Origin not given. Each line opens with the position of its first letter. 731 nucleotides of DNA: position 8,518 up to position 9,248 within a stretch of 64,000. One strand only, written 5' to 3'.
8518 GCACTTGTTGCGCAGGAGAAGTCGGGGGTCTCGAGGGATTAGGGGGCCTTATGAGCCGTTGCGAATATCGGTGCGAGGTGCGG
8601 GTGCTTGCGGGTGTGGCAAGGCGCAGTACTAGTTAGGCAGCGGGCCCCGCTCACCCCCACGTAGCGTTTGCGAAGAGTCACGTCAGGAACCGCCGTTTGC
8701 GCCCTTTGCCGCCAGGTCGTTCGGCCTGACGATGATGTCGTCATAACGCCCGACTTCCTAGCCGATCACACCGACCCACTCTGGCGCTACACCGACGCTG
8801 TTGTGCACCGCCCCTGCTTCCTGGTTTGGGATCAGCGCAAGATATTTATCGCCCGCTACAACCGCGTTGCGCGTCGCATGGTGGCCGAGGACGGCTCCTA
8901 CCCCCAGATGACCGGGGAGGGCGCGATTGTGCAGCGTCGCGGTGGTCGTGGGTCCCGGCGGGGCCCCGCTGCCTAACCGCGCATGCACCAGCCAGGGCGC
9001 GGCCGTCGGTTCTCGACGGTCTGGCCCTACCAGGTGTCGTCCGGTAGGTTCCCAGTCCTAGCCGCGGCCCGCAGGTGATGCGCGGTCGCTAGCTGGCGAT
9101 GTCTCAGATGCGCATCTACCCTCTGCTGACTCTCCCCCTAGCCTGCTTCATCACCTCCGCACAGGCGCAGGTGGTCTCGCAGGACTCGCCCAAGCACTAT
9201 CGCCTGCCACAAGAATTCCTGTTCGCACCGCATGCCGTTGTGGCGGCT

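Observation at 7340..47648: About 40 kb chromosomal integron-like cassette array with more than 30 attC-type sites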

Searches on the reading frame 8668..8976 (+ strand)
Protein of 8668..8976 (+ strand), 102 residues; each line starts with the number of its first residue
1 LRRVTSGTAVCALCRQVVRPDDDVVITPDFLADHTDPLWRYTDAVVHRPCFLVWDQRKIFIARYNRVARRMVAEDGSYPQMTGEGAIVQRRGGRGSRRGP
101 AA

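Call 82: search_protein_families(library=pfam, proteins=[window:8668-8976:+], max_evalue=0.001)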
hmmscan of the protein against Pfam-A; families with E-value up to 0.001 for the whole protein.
window:8668-8976:+ (102 aa): 0 families

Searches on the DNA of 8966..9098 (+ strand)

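Call 19: build_rna_model(alignment_id=A1, structure=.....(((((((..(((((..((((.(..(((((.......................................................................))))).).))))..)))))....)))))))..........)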
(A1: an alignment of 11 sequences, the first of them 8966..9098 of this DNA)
Model R1 built from alignment A1 (11 sequences, 145 columns); structure: as given.
model positions 136; base pairs 22; branch points 0; effective number of sequences 5.31; information 0.59 bits per position. Calibrated on 0.2 Mb of random sequence (short: E-values are rough).
structure used (alignment columns):
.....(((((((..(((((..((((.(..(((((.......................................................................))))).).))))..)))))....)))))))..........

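Call 20: search_with_rna_model(model_id=R1, source=window, filters=off, max_evalue=10)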
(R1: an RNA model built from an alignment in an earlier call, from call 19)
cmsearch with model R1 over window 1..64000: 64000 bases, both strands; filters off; matches with E-value up to 10: 92.
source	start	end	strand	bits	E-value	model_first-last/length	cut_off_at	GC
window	11503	11640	+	121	4.4e-28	1-136/136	no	0.66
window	14718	14853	+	117.8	2.8e-27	1-136/136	no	0.72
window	10114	10248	+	117.6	3.2e-27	1-136/136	no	0.71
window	28795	28931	+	115.7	9.1e-27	1-136/136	no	0.7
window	22592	22728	+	113.5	3.3e-26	1-136/136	no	0.69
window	8966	9099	+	110.3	2e-25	1-136/136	no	0.71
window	23508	23644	+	100.9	4.2e-23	1-136/136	no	0.64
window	15886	16023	+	100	7e-23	1-136/136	no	0.7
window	30765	30896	+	92.7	4.6e-21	1-136/136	no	0.67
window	18261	18397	+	92.2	6.1e-21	1-136/136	no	0.67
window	12197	12306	+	79.9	6.8e-18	1-136/136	no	0.66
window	36639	36725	+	30.4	1.2e-05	1-136/136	no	0.71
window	33832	33963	+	28.9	2.9e-05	1-136/136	no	0.71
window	9623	9766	+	25.3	0.00022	1-136/136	no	0.67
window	24224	24347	+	23.8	0.00052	1-136/136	no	0.6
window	8966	9099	-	14.1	0.13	1-136/136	no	0.71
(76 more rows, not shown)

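Call 33: search_with_rna_model(model_id=R1, sources=[L019, L020, L021, L024, L030], filters=off, max_evalue=1)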
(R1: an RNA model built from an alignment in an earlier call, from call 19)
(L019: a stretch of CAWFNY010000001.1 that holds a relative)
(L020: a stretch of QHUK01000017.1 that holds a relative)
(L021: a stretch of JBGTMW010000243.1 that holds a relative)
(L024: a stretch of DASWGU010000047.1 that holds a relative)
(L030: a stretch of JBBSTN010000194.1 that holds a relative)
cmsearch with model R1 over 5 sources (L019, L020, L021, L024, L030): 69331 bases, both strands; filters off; matches with E-value up to 1: 10.
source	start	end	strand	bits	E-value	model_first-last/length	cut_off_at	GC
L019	7008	7135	-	23.1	0.00083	1-136/136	no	0.69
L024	2858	2898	+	15.4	0.069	1-136/136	no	0.68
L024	20940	20970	-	13.1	0.24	1-136/136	no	0.61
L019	17554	17588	+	13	0.27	1-136/136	no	0.63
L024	20113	20171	+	12.7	0.32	1-136/136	no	0.75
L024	13840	13898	+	12.2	0.43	1-136/136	no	0.66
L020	6697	6758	-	11.8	0.52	1-136/136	no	0.68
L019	5199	5275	+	11.1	0.8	1-136/136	no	0.7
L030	4860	4911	+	10.9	0.88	1-136/136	no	0.67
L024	5947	5993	-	10.8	0.93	1-136/136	no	0.66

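Call 42: search_with_rna_model(model_id=R1, sources=[L099], filters=off, max_evalue=1, show_alignments=2)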
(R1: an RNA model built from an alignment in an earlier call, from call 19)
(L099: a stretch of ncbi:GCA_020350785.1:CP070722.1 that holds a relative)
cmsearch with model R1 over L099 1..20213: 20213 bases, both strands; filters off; matches with E-value up to 1: 12.
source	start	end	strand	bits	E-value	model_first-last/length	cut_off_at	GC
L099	13101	13185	+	13.3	0.066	1-136/136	no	0.64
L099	7848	7912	-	12.2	0.12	1-136/136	no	0.71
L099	6252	6302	-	11.7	0.16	1-136/136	no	0.57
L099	3804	3879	+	10.7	0.29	32-105/136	no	0.68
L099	10978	11053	+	10.4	0.35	1-136/136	no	0.61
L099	16422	16492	+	10.3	0.37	32-105/136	no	0.76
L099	5436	5549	-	10.2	0.39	1-136/136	no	0.72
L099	19392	19479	+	10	0.42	1-136/136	no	0.64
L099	8469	8595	-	9.4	0.61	1-136/136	no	0.68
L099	1709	1759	+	9.1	0.7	1-136/136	no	0.67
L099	9392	9423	-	8.6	0.96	1-136/136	no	0.69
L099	2322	2402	+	8.6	0.97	1-136/136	no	0.67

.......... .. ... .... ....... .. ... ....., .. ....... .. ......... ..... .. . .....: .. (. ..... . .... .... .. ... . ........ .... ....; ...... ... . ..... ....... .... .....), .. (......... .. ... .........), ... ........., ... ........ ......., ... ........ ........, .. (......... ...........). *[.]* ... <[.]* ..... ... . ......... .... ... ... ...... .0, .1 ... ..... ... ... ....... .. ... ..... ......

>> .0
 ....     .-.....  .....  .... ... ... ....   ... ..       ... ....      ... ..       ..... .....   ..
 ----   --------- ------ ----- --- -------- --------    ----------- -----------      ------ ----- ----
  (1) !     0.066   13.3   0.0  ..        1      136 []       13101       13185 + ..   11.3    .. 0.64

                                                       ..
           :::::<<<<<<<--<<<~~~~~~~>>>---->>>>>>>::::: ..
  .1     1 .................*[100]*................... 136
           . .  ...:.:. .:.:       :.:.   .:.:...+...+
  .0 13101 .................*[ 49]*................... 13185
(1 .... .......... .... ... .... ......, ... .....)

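Call 73: search_with_rna_model(model_id=R1, sources=[L114, L115, L116, L102, L107], filters=off, max_evalue=0.5)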
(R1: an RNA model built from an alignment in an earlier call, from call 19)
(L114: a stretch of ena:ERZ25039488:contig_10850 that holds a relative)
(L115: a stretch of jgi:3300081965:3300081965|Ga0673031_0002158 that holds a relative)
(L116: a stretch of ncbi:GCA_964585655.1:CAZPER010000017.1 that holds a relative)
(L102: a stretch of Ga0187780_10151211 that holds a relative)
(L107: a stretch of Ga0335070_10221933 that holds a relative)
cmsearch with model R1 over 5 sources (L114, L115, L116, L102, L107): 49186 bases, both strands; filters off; matches with E-value up to 0.5: 2.
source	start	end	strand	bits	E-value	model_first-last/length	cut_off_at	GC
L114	6927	7003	+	11.7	0.39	1-136/136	no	0.75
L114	10311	10350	-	11.3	0.49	1-136/136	no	0.82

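Call 93: search_with_rna_model(model_id=R1, sources=[L118, L117, L100, L101], filters=off, max_evalue=0.1, show_alignments=1)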
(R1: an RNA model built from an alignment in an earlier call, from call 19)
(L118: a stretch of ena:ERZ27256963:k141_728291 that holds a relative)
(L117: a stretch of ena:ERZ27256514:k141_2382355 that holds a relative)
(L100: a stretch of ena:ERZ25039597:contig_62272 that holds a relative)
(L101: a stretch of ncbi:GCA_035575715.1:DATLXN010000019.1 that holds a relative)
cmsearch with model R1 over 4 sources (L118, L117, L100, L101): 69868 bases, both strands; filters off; matches with E-value up to 0.1: 9.
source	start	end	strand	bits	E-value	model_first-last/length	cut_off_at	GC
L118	16838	16975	+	116.8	5.3e-27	1-136/136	no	0.71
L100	6086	6182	-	49.7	2.2e-10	1-136/136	no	0.74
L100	7764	7863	-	48.1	5.6e-10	1-136/136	no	0.69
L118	16838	16975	-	33.3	2.5e-06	1-136/136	no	0.71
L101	7525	7608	-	30.3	1.4e-05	1-136/136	no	0.7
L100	6800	6893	-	28.2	4.7e-05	1-136/136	no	0.59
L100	8465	8574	-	27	8.9e-05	1-136/136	no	0.69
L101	8278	8364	-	24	0.0005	1-136/136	no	0.7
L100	7764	7863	+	20.7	0.0033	1-136/136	no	0.69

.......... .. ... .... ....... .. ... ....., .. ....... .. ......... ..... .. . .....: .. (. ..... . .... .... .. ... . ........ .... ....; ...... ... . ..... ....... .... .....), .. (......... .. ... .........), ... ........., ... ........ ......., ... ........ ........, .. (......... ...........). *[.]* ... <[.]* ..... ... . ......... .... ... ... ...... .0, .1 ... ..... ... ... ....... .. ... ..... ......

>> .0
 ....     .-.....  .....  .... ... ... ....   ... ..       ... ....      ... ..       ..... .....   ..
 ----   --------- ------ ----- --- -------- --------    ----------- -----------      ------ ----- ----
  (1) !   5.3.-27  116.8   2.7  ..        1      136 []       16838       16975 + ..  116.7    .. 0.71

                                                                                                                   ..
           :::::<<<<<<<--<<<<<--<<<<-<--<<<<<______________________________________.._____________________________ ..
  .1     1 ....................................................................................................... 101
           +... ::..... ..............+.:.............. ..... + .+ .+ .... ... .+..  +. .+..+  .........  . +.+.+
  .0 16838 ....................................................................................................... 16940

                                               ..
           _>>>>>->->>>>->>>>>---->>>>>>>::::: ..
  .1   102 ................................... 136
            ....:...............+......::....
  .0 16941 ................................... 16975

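Call 94: search_with_rna_model(model_id=R1, sources=[L020, L021, L022, L023, L024, L025, L026, L027, L028, L029, L030, L031, L032, L033, L034, L035, L036, L037, L038, L039, L040, L041, L042, L043, L044, L045, L046, L047, L048, L049, L050, L051, L052, L053, L054, L055, L056, L057, L058, L059, L060, L061, L062, L063, L064, L065, L066, L067, L068, L069, L070, L071, L072, L073, L074, L075, L076, L077, L078, L079, L080, L081, L082, L083, L084, L085, L086, L087, L088, L089, L090, L091, L092, L093, L094, L095, L096, L097, L098, L019, L099], filters=default, max_evalue=0.1)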
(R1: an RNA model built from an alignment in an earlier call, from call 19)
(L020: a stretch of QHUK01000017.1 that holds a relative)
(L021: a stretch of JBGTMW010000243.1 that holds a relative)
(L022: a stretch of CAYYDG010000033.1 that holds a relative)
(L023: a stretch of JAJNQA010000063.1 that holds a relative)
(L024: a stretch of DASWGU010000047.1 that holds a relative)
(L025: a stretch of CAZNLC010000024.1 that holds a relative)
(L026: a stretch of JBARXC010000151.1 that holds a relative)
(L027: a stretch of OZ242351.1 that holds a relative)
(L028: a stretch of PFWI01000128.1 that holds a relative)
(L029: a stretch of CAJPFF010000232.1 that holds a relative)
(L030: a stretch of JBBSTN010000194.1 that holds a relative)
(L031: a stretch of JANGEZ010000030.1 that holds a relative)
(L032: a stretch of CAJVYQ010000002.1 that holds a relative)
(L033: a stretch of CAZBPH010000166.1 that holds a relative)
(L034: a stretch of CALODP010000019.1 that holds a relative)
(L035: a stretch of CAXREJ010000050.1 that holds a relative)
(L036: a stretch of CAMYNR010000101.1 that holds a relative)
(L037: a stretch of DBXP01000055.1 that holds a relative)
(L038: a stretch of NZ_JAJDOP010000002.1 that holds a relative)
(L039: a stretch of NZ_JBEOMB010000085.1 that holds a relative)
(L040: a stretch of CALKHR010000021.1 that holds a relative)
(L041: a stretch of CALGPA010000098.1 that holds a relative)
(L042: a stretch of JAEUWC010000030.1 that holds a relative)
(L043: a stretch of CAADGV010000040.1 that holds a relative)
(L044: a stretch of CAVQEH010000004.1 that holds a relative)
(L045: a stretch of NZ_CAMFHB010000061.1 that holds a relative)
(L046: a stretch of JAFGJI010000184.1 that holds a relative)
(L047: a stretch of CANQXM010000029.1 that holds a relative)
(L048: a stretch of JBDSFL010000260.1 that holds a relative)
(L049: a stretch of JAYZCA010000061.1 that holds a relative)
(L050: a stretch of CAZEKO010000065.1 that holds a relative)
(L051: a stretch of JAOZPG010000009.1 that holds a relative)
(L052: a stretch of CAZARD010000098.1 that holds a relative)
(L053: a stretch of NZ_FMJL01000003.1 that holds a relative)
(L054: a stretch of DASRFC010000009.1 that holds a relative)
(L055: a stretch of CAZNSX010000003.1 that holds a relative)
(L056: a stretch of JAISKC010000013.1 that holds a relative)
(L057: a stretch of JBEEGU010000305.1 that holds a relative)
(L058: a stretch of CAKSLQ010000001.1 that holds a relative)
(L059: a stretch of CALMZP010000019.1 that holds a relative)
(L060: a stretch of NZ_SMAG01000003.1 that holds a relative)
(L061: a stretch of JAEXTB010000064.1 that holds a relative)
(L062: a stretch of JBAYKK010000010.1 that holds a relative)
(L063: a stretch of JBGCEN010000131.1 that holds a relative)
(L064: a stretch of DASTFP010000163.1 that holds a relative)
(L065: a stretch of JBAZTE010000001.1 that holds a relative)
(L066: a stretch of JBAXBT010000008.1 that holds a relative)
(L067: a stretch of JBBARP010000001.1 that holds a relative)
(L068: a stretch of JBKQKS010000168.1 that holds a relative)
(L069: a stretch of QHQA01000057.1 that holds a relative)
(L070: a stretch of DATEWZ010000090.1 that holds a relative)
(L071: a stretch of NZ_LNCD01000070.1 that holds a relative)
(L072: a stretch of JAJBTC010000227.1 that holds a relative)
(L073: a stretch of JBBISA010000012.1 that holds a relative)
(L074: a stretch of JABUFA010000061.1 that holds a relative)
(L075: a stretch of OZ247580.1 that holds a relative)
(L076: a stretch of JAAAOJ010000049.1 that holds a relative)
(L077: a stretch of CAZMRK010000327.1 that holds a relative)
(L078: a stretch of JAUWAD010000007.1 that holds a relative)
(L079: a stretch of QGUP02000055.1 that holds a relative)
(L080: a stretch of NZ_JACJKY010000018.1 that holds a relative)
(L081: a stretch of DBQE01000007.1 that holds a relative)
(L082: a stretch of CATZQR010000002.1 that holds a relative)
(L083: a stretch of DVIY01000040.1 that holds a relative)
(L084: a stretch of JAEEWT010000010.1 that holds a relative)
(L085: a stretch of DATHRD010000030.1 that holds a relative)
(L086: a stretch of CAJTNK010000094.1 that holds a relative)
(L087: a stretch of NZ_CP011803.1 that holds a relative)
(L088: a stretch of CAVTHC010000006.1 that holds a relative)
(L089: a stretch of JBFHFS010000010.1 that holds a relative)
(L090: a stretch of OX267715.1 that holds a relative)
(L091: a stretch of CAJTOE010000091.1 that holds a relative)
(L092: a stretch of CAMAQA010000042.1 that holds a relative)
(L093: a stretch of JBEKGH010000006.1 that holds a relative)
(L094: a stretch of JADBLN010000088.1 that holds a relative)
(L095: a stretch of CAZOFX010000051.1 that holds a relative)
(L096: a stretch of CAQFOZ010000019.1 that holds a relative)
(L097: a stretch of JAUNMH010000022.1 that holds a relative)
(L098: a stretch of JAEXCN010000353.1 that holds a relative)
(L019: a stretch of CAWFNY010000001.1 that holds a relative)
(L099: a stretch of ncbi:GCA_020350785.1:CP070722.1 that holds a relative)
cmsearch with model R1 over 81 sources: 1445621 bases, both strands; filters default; matches with E-value up to 0.1: 2.
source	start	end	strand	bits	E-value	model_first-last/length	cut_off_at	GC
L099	10882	11053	+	32.8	6.9e-05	1-136/136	no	0.6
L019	7008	7135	-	23.1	0.017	1-136/136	no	0.69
